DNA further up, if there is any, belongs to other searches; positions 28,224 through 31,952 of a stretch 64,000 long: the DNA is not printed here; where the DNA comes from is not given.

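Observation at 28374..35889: Pair of giant secreted coiled-coil proteins, one with an OmpA-type peptidoglycan anchor, followed by two small secreted proteins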

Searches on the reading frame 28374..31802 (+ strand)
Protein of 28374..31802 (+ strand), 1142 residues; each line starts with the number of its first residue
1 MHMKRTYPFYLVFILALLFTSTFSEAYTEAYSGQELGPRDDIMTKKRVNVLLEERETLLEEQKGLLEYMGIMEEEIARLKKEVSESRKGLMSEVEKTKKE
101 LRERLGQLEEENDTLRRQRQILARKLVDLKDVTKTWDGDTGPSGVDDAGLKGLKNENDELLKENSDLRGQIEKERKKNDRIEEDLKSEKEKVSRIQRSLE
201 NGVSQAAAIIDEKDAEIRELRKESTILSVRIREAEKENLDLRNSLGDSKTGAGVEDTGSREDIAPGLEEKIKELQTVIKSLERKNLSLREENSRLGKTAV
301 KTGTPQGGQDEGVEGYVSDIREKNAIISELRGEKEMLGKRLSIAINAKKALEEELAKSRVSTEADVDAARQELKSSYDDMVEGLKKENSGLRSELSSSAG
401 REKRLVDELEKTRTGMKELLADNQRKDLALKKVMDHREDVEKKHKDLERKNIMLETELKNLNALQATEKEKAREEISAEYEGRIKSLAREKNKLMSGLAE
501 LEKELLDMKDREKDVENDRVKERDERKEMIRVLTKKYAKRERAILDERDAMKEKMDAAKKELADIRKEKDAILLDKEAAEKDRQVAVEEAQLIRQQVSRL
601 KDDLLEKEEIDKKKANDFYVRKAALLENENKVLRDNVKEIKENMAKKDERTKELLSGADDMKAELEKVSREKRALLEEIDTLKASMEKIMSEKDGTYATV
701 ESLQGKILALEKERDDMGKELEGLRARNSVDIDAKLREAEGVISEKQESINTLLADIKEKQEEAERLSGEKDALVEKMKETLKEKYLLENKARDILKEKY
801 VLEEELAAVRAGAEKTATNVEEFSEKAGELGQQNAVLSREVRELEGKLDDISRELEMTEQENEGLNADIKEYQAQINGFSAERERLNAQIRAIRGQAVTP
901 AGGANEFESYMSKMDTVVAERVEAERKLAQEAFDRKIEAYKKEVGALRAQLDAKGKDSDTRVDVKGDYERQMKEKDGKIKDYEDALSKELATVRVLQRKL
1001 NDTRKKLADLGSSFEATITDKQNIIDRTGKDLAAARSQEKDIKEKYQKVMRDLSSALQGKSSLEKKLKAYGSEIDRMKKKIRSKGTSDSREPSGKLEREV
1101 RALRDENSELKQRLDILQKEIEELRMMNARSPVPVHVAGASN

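Call 8: search_protein_families(library=pfam, proteins=[window:28374-31802:+], max_evalue=0.01)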
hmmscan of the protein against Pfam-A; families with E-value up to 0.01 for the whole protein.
window:28374-31802:+ (1142 aa): 4 families
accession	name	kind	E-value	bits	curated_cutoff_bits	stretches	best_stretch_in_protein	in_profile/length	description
PF00170.26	bZIP_1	-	0.0014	19.1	27.6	1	1095-1128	30-63/64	bZIP transcription factor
PF14662.11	KASH_CCD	-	0.0019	18.7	43.3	1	762-891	60-189/191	Coiled-coil region of CCDC155 or KASH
PF13851.11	GAS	-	0.0023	17.8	32.3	1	65-132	24-90/200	Growth-arrest specific micro-tubule binding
PF15188.11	CCDC-167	-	0.0064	17.2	27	1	1062-1131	8-68/84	Coiled-coil domain-containing protein 167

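Call 19: find_homologous_proteins(query=window:28374-31802:+, max_evalue=0.001)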
Query window:28374-31802:+ (1142 aa): 1 proteins with E <= 0.001 among 8000 candidates.
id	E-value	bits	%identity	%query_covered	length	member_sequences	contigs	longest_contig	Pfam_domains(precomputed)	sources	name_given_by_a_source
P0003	0.0e+0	2181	100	96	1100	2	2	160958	PF24161.2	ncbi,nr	ncbi:MAG: hypothetical protein PHH49_04605 [Candidatus Omnitrophica bacterium]|nr:hypothetical prote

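Call 30: search_protein_families(library=ncbifam, proteins=[window:28374-31802:+], max_evalue=0.01)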
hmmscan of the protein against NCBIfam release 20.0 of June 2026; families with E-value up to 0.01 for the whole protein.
window:28374-31802:+ (1142 aa): 8 families
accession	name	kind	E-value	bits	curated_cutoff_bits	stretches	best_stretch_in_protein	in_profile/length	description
TIGR02168.1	SMC_prok_B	equivalog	7.3e-19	67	567.35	4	627-928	678-976/1181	chromosome segregation protein SMC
TIGR02169.1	SMC_prok_A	equivalog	1.1e-14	53.2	729.4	3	776-1014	675-913/1165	chromosome segregation protein SMC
TIGR04523.1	Mplasa_alph_rch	subfamily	3.9e-10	38.3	270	1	743-1025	365-643/745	helix-rich protein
NF045487.1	ASRP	equivalog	4.6e-10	38.7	300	1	756-1121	122-476/593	archaea-specific SMC-related protein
TIGR04211.1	SH3_and_anchor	equivalog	4.2e-09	36.3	65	1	801-890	70-162/198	TIGR04211 family SH3 domain-containing protein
NF002572.0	PRK02224.1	equivalog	1.5e-07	30.1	1087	1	731-1124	255-639/888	DNA double-strand break repair ATPase Rad50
NF041035.1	Rad50_Halo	equivalog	3e-05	22.6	1000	0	744-1128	247-622/883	DNA double-strand break repair ATPase Rad50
NF006543.0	PRK09039.1-2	equivalog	5.6e-05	23.1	305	1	839-961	54-178/350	peptidoglycan -binding protein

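Call 36: find_related_loci(query=window:28374-31802:+, collection=metagenome_contigs, flank=10000)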
Query window:28374-31802:+ (1142 aa) in metagenome_contigs; peptide patterns used: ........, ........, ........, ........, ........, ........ (x = any residue, [..] = any of these).
282 stretches matched a pattern, but none encodes a relative of the query by tblastn (E <= 1e-3).
